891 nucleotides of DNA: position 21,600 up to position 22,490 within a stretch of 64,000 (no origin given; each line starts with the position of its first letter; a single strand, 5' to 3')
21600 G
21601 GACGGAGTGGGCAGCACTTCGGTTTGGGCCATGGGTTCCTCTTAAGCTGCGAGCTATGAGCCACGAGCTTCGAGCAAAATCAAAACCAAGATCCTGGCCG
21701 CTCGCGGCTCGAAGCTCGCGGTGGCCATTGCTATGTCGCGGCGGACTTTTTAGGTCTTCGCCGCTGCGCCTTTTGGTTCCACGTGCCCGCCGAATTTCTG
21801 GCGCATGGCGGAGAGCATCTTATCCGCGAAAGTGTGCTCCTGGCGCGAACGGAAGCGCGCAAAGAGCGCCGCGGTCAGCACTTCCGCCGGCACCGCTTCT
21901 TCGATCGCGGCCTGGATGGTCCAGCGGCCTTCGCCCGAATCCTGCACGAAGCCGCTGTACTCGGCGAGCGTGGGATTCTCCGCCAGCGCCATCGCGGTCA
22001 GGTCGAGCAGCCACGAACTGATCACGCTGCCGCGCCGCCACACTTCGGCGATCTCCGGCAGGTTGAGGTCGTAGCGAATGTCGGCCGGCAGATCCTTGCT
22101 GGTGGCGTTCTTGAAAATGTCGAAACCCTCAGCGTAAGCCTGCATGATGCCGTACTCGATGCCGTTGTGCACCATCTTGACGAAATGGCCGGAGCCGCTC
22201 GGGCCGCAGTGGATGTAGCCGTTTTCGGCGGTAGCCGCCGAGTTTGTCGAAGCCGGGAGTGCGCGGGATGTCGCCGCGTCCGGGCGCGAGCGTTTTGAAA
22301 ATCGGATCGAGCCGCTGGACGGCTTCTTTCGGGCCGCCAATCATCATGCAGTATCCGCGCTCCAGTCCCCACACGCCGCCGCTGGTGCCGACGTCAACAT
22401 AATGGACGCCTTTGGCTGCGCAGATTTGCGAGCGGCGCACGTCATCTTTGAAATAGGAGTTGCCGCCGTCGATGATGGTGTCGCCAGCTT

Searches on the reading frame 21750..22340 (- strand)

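Call 15: search_protein_families(library=ncbifam, proteins=[window:21750-22340:-], max_evalue=0.001)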
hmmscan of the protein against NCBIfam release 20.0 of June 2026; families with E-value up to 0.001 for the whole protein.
window:21750-22340:- (196 aa): 4 families
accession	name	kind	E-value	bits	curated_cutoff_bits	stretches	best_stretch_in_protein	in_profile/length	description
NF007161.0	PRK09599.1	subfamily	4.2e-74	249.5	271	1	25-190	143-300/302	NADP-dependent phosphogluconate dehydrogenase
TIGR00872.1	gnd_rel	equivalog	1e-64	218.7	297.2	1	35-189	151-296/299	phosphogluconate dehydrogenase (NAD(+)-dependent, decarboxylating)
NF006765.0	PRK09287.1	equivalog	3.8e-25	88.7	413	1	39-172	167-300/476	NADP-dependent phosphogluconate dehydrogenase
TIGR00873.1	gnd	equivalog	2.3e-24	86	426.7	1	40-178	164-301/467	decarboxylating NADP(+)-dependent phosphogluconate dehydrogenase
